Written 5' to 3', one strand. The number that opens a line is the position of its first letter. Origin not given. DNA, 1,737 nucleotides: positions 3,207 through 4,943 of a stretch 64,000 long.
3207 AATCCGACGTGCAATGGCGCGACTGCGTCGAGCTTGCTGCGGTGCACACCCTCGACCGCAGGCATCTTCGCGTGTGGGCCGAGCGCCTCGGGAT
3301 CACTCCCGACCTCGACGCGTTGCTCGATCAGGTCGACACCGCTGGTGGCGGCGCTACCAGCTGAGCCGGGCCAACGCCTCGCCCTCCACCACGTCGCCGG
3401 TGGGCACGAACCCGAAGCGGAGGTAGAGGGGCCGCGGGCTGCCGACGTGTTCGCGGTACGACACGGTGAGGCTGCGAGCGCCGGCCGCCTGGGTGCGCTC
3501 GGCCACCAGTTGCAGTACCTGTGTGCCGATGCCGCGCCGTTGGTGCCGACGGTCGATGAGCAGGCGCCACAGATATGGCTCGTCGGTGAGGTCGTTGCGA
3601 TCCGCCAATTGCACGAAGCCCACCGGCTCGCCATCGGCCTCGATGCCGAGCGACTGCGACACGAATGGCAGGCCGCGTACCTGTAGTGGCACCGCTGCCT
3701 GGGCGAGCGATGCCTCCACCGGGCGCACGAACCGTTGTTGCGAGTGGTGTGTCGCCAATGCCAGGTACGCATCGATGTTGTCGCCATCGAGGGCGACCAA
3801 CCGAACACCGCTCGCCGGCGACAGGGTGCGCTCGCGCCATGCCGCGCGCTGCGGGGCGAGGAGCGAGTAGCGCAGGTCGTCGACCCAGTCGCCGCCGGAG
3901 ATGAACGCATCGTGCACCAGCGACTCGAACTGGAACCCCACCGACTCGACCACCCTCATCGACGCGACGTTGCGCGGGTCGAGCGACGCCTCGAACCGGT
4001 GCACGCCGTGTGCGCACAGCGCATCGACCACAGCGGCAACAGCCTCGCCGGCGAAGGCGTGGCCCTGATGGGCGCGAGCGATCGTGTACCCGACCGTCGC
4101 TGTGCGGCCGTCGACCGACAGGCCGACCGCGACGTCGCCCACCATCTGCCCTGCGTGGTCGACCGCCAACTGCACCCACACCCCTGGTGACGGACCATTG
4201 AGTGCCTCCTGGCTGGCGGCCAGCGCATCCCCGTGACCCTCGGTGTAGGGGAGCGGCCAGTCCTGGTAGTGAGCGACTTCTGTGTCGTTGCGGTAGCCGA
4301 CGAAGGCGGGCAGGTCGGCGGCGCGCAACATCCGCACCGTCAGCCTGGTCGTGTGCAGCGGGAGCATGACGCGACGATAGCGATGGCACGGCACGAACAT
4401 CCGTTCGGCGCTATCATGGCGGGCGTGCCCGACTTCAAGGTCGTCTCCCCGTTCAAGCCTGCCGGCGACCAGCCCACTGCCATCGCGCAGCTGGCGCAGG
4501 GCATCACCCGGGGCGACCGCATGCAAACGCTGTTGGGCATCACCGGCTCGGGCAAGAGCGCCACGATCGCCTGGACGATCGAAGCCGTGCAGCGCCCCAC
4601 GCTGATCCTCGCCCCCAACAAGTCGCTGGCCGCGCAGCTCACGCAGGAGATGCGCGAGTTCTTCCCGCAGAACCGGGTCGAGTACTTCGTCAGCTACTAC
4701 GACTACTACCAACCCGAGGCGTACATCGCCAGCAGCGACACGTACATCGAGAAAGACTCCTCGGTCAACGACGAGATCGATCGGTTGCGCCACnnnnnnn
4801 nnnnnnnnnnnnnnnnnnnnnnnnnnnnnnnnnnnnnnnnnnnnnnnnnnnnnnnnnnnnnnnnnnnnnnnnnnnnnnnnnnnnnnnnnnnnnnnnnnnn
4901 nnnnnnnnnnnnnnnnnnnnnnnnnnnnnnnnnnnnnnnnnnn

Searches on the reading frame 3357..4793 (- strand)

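Call 65: search_protein_families(library=pfam, max_evalue=0.01, proteins=[window:3357-4793:-])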
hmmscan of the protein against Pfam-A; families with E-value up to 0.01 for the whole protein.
window:3357-4793:- (479 aa): 6 families
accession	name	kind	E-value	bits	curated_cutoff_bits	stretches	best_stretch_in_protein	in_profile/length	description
PF13302.13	Acetyltransf_3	-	7e-24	85.5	25.4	1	150-288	1-138/138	Acetyltransferase (GNAT) domain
PF00583.31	Acetyltransf_1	-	9.7e-19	68.2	20.7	2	381-462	35-116/116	Acetyltransferase (GNAT) family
PF13508.13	Acetyltransf_7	-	5.6e-11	43.1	27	1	384-463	8-83/84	Acetyltransferase (GNAT) domain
PF13673.13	Acetyltransf_10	-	1.2e-09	38.6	23.6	1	381-470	33-115/128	Acetyltransferase (GNAT) domain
PF08445.16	FR47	-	3.9e-05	24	22.1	0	407-462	23-77/86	FR47-like protein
PF13420.13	Acetyltransf_4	-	0.00021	21.8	24.3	1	206-306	49-153/155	Acetyltransferase (GNAT) domain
